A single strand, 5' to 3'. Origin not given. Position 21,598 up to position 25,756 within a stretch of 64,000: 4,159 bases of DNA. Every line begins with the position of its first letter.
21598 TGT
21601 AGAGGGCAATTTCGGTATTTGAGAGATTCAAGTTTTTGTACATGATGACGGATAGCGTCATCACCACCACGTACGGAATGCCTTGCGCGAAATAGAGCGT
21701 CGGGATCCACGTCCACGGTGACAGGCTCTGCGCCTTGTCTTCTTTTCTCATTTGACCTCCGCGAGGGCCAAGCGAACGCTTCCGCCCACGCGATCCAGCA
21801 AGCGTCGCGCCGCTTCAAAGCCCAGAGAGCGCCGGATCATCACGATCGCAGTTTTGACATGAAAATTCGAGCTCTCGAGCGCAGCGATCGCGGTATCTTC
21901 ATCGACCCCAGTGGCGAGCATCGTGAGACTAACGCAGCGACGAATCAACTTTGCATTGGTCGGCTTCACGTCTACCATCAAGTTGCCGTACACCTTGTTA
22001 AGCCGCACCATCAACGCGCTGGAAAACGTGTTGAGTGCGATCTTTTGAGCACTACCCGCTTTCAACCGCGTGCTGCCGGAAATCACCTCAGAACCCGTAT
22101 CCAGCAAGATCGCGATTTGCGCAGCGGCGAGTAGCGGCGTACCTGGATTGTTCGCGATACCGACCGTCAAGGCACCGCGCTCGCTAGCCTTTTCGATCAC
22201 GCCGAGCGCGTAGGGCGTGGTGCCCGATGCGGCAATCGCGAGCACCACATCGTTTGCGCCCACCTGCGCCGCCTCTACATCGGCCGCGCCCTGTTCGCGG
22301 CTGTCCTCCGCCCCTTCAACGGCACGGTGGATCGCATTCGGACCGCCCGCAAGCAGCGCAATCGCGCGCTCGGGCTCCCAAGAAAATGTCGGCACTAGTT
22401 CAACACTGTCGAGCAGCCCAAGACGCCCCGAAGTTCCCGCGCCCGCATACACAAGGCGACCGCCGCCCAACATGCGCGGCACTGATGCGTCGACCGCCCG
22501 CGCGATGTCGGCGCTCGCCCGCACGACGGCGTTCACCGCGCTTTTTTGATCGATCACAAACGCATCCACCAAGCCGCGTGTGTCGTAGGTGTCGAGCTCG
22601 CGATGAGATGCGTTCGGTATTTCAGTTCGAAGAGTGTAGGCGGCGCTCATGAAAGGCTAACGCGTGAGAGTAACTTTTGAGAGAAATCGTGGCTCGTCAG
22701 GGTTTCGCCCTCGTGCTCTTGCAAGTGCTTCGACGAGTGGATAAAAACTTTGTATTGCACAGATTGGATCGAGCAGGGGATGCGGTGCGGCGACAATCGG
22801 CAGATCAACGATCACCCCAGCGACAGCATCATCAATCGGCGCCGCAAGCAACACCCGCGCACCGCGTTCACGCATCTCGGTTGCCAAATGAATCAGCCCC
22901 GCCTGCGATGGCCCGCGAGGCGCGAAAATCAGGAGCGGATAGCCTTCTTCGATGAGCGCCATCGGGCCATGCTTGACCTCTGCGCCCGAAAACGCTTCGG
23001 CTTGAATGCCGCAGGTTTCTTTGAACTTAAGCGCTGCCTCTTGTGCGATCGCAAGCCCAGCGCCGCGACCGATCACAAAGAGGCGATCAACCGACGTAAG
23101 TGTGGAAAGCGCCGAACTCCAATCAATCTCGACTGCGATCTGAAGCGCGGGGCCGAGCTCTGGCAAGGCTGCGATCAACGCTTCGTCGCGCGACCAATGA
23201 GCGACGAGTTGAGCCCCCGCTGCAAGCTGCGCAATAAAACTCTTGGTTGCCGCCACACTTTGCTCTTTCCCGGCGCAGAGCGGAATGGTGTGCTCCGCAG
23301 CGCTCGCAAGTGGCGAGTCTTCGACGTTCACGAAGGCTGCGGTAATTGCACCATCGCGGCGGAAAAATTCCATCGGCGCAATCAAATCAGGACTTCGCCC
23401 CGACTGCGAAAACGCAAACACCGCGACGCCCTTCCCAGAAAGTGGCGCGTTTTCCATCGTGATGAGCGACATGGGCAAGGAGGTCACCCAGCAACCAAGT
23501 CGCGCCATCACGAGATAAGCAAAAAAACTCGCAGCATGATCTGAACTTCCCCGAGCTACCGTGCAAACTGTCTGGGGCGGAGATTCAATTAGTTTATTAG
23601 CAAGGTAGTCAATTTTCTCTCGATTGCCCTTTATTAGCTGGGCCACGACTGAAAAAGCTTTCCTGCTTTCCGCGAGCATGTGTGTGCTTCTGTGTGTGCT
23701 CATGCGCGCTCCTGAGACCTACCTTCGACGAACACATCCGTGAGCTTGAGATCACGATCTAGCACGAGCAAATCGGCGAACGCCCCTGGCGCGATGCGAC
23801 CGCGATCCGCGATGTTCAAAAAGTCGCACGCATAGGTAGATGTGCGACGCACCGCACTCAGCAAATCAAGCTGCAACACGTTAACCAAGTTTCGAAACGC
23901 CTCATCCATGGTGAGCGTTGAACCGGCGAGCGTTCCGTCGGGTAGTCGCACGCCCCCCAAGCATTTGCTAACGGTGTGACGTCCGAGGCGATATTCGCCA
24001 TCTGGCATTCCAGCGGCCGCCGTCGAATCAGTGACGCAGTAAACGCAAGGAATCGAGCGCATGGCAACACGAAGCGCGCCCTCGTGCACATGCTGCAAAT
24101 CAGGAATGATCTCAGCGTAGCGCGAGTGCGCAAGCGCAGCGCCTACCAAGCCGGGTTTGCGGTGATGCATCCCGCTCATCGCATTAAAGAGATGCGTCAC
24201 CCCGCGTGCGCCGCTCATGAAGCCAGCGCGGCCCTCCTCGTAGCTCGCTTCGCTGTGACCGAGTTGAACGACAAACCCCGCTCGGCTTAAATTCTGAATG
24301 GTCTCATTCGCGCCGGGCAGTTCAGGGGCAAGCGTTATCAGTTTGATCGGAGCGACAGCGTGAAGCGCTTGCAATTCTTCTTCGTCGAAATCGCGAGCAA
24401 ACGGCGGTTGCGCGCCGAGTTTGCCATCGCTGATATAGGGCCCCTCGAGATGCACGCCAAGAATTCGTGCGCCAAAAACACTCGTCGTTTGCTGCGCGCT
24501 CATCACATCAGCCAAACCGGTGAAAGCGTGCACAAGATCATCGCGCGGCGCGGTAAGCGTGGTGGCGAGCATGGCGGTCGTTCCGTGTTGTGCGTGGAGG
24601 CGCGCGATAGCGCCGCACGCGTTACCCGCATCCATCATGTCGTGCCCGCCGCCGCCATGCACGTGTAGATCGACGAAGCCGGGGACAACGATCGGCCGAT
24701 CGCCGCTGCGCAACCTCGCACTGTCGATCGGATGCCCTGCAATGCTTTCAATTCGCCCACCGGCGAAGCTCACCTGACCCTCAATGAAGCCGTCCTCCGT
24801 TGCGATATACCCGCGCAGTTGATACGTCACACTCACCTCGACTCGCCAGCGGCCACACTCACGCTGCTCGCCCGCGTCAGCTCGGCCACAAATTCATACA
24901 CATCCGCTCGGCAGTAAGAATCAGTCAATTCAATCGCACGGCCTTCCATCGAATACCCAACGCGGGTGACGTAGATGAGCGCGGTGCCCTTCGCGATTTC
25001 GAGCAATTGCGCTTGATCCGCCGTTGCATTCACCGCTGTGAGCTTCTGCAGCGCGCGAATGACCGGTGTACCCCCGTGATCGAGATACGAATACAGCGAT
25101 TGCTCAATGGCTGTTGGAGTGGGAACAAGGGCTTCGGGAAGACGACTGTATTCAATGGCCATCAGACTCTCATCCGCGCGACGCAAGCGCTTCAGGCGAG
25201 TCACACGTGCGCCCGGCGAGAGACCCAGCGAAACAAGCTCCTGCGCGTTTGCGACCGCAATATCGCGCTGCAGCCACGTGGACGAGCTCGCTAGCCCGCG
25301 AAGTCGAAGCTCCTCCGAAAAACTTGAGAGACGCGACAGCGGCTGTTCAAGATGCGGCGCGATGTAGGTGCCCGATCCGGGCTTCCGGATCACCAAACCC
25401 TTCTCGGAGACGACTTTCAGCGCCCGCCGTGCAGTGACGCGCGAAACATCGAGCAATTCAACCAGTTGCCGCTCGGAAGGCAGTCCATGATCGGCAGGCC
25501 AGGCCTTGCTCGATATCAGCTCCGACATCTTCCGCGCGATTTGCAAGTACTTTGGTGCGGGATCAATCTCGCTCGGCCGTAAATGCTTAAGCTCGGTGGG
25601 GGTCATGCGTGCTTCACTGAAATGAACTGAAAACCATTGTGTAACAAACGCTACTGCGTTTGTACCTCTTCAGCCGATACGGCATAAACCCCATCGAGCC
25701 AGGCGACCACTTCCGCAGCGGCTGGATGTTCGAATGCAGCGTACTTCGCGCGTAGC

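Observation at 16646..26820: Nine-gene overlapping operon that looks like a self-contained pathway for scavenging peptidoglycan glycan, built from non-canonical parts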

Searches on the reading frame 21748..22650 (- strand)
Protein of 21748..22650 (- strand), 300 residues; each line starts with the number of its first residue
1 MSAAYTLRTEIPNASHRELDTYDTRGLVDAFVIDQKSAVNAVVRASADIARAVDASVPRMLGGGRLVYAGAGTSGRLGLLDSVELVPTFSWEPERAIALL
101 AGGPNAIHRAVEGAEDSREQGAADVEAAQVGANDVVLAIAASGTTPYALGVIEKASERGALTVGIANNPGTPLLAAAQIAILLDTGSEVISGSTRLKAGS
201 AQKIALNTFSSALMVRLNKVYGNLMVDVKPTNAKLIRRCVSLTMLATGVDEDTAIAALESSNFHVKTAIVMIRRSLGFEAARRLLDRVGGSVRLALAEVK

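Call 3: search_protein_families(library=pfam, proteins=[window:21748-22650:-])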
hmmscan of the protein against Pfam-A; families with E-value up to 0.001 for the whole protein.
window:21748-22650:- (300 aa): 5 families
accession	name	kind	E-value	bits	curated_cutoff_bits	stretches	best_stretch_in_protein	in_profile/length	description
PF22645.1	GKRP_SIS_N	-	8e-16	58.2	27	1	49-153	2-110/113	Glucokinase regulatory protein N-terminal SIS domain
PF01380.27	SIS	-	9.4e-08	32.4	25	1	127-207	48-126/131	SIS domain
PF14555.12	UBA_4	-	0.00012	22.2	21.8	0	247-269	11-33/43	UBA-like domain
PF13580.11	SIS_2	-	0.0002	21.9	27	1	43-166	15-137/138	SIS domain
PF20741.3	GKRP-like_C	-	0.00044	21.2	27.7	0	223-265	2-44/100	C-terminal lid domain of glucokinase regulatory protein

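Call 4: search_protein_families(library=ncbifam, proteins=[window:21748-22650:-])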
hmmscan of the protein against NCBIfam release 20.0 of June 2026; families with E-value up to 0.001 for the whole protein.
window:21748-22650:- (300 aa): 10 families
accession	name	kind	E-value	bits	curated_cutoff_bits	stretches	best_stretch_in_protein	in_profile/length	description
NF003915.0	PRK05441.1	subfamily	3.6e-106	354.5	168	1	6-299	5-298/300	N-acetylmuramic acid 6-phosphate etherase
NF009222.0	PRK12570.1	subfamily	3.1e-91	305.4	255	1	5-298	11-304/307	N-acetylmuramic acid 6-phosphate etherase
TIGR00274.1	TIGR00274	equivalog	1.8e-89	299.7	302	1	8-296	2-290/291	N-acetylmuramic acid 6-phosphate etherase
TIGR03127.2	RuMP_HxlB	equivalog_domain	1e-05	25.5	160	1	125-238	65-173/178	6-phospho-3-hexuloisomerase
TIGR01135.1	glmS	equivalog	1.2e-05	24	418.05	1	127-225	333-429/607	glutamine--fructose-6-phosphate transaminase (isomerizing)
NF001484.0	PRK00331.1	subfamily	2.6e-05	22.8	381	1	128-221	329-420/601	isomerizing glutamine--fructose-6-phosphate transaminase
NF046059.1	NagB_SO3506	equivalog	5.3e-05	22.7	430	1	133-282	87-216/330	glucosamine-6-phosphate deaminase NagB-II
NF008458.0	PRK11337.1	equivalog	5.5e-05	22.3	378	1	127-182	183-238/293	MurR/RpiR family transcriptional regulator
NF040776.2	AlsR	equivalog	0.00014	20.9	400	1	126-183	170-227/279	transcriptional repressor AlsR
NF010701.0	PRK14101.1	equivalog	0.00046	18.5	920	1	124-184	507-566/638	bifunctional transcriptional regulator/glucokinase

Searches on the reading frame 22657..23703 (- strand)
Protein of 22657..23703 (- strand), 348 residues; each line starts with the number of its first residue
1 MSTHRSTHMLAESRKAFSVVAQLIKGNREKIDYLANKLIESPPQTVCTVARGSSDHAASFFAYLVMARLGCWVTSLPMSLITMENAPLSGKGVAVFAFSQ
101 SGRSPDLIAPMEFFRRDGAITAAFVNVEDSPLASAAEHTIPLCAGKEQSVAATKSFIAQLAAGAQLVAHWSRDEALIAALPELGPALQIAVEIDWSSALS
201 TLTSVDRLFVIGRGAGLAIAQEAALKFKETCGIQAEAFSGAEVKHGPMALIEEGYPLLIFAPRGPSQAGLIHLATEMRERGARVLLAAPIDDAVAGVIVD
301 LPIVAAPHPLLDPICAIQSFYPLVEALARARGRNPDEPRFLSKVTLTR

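Call 3: search_protein_families(library=pfam, proteins=[window:22657-23703:-])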
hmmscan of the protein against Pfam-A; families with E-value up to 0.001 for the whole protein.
window:22657-23703:- (348 aa): 1 family
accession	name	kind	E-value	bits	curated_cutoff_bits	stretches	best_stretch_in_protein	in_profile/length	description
PF01380.27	SIS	-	1.3e-33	116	25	2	45-167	7-129/131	SIS domain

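Call 4: search_protein_families(library=ncbifam, proteins=[window:22657-23703:-])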
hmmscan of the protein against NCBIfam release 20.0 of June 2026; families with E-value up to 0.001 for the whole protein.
window:22657-23703:- (348 aa): 11 families
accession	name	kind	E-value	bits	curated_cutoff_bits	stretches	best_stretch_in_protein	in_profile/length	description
NF046059.1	NagB_SO3506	equivalog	1.4e-77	261.3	430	1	8-347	3-329/330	glucosamine-6-phosphate deaminase NagB-II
NF001484.0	PRK00331.1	subfamily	1.2e-45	156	381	1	8-343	253-596/601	isomerizing glutamine--fructose-6-phosphate transaminase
TIGR01135.1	glmS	equivalog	7.3e-45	153.6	418.05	1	12-343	256-602/607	glutamine--fructose-6-phosphate transaminase (isomerizing)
NF041128.1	glucosaP_deam_GlmD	equivalog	2.7e-17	63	580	1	43-344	31-320/323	glucosamine-6-phosphate deaminase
NF008481.0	PRK11382.1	equivalog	2.6e-08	33.4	430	1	91-142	92-143/340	fructoselysine 6-phosphate deglycase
TIGR02815.1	agaS_fam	subfamily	3.6e-07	29.5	529.2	1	19-253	18-264/372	putative sugar isomerase, AgaS family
NF008458.0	PRK11337.1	equivalog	8.2e-07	28.3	378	1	67-144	164-241/293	MurR/RpiR family transcriptional regulator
NF040776.2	AlsR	equivalog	3.2e-05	23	400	0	79-141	165-226/279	transcriptional repressor AlsR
NF010701.0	PRK14101.1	equivalog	5e-05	21.7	920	0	66-140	490-563/638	bifunctional transcriptional regulator/glucokinase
TIGR00274.1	TIGR00274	equivalog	0.00055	19.1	302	0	94-150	129-185/291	N-acetylmuramic acid 6-phosphate etherase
NF003915.0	PRK05441.1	subfamily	0.00067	18.8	168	0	94-148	134-188/300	N-acetylmuramic acid 6-phosphate etherase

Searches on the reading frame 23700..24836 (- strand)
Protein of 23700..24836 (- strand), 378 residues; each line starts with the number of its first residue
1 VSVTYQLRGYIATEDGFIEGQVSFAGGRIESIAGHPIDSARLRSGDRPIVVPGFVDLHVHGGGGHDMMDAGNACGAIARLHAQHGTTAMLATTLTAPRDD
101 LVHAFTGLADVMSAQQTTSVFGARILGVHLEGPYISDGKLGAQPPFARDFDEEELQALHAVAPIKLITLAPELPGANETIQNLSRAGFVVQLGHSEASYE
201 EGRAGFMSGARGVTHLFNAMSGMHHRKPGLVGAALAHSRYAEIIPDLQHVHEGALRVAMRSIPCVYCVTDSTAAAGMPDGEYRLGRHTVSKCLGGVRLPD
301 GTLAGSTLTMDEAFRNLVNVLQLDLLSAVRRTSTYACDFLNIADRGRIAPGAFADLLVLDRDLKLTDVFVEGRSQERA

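Call 3: search_protein_families(library=pfam, proteins=[window:23700-24836:-])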
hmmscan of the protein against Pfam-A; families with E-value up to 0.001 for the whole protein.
window:23700-24836:- (378 aa): 2 families
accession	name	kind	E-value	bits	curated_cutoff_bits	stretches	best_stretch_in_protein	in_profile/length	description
PF01979.26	Amidohydro_1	-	5.6e-16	59.1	25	1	49-373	1-343/345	Amidohydrolase family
PF07969.17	Amidohydro_3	-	2e-07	31.3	29.7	1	323-363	407-448/472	Amidohydrolase family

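Call 4: search_protein_families(library=ncbifam, proteins=[window:23700-24836:-])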
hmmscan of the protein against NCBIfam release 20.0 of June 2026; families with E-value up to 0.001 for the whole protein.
window:23700-24836:- (378 aa): 18 families
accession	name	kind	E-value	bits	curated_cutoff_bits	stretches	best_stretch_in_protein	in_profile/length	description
TIGR00221.1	nagA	equivalog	9.1e-75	252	225.65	1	11-372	12-379/380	N-acetylglucosamine-6-phosphate deacetylase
NF008371.0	PRK11170.1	equivalog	4e-54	184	483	1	48-375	49-379/382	N-acetylglucosamine-6-phosphate deacetylase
TIGR01975.1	isoAsp_dipep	equivalog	3.8e-09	36.2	331.25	1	306-373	307-374/389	beta-aspartyl-peptidase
TIGR02318.1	phosphono_phnM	equivalog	9.2e-09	34.7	390.55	1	319-373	316-373/376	phosphonate metabolism protein PhnM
TIGR03178.1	allantoinase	equivalog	1.2e-07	31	357.85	0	11-61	9-60/441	allantoinase AllB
NF011984.0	PRK15446.1-5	equivalog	1.3e-07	30.8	260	0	315-361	315-361/379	alpha-D-ribose 1-methylphosphonate 5-triphosphate diphosphatase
NF058539.1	ergo_uti2_ErtD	equivalog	3.3e-07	29.6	650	1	7-61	6-62/449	hydantoin-5-propionate amidohydrolase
NF011990.0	PRK15446.2-6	subfamily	4e-07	29.1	233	1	317-374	320-381/390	alpha-D-ribose 1-methylphosphonate 5-triphosphate diphosphatase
NF006560.0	PRK09061.1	subfamily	4.9e-07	28.4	340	0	21-62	47-88/517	amidohydrolase family protein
NF011988.0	PRK15446.2-4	equivalog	1.5e-06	27.6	369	0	18-58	16-55/389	alpha-D-ribose 1-methylphosphonate 5-triphosphate diphosphatase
TIGR00857.1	pyrC_multi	subfamily_domain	2.7e-05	23.4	279.05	0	18-62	4-49/412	dihydroorotase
NF011987.0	PRK15446.2-3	subfamily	3.4e-05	22.8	253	0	333-376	337-384/395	alpha-D-ribose 1-methylphosphonate 5-triphosphate diphosphatase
NF005759.0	PRK07583.1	equivalog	6.5e-05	21.8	403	0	12-77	33-100/438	cytosine deaminase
NF011983.0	PRK15446.1-4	equivalog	8.5e-05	21.6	486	0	313-360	313-360/379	alpha-D-ribose 1-methylphosphonate 5-triphosphate diphosphatase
NF005960.0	PRK08044.1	equivalog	0.00011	21.1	688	0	301-362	333-394/453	allantoinase AllB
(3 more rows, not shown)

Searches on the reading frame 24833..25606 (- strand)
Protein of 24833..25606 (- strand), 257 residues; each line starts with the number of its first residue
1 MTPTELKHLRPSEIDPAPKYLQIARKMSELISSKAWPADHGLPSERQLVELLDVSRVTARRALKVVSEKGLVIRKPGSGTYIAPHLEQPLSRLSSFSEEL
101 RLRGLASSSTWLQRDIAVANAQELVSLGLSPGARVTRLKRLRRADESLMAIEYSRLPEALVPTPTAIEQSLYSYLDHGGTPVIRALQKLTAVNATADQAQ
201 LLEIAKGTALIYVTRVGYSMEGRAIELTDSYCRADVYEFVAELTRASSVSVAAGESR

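Call 3: search_protein_families(library=pfam, proteins=[window:24833-25606:-])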
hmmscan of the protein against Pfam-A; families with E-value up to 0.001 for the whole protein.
window:24833-25606:- (257 aa): 4 families
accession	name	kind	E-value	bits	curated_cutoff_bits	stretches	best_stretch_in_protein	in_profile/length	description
PF07702.18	UTRA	-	2.3e-34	118.6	23.8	1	103-237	2-140/141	UTRA domain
PF00392.27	GntR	-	2.1e-16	59.8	27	1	20-82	2-64/64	Bacterial regulatory proteins, gntR family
PF08220.18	HTH_DeoR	-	1.3e-05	25.3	21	1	46-77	18-49/57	DeoR-like helix-turn-helix domain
PF25213.1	HVO_A0261_N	-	0.00019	21.7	35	1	45-78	27-58/86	HVO_A0261 N-terminal domain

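Call 4: search_protein_families(library=ncbifam, proteins=[window:24833-25606:-])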
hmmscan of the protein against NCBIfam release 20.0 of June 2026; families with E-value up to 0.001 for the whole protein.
window:24833-25606:- (257 aa): 21 families
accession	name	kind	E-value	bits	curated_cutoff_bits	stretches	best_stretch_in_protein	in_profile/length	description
NF041547.1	GntR_LSA1692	equivalog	3.7e-33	115.1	275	1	19-245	2-232/233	GntR family transcriptional regulator, LSA1692 subfamily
TIGR02404.1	trehalos_R_Bsub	equivalog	8.8e-31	107.3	211.95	1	19-240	1-228/233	trehalose operon repressor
TIGR02018.2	his_ut_repres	equivalog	5.1e-30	104.5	220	1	20-241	1-224/226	histidine utilization transcriptional repressor HutC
TIGR02325.1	C_P_lyase_phnF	equivalog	4.7e-29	101.6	156.8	1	20-242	10-237/238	phosphonate metabolism transcriptional regulator PhnF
NF007292.0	PRK09764.1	equivalog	3.1e-24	85.5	281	1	17-240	4-231/240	GntR family transcriptional regulator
TIGR03337.1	phnR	equivalog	1.4e-23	83.8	296.75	1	18-236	1-223/231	phosphonate utilization transcriptional regulator PhnR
NF052441.1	TransRegRv0792c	equivalog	1.1e-21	77.2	400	1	19-248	17-251/260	Rv0792c family HTH-type transcriptional regulator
NF007486.0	PRK10079.1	equivalog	1.8e-19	70.5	363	1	19-242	13-240/241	phosphonate metabolism transcriptional regulator PhnF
NF008491.0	PRK11402.1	subfamily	3.9e-19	69.1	269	1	18-236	11-233/243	GntR family transcriptional regulator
NF052282.1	PLP_TF_PdxR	equivalog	2.9e-12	46.4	320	1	19-91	2-74/448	MocR-like pyridoxine biosynthesis transcription factor PdxR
NF011575.0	PRK14999.1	equivalog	3e-12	46.3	424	1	12-219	6-216/241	histidine utilization repressor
NF052290.2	MocR_like_YczR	exception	1.6e-11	43.6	487.4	1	12-142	16-147/458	MocR-like transcription factor YczR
NF007741.0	PRK10421.1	equivalog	1.3e-09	37.9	311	1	22-87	11-76/262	transcriptional regulator LldR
NF007001.0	PRK09464.1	equivalog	5.8e-08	32.7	330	1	23-91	15-83/254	pyruvate dehydrogenase complex transcriptional repressor PdhR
NF052281.1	rhizopine_MocR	equivalog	2.4e-07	29.8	650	1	17-94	17-94/479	rhizopine catabolism transcriptional regulator MocR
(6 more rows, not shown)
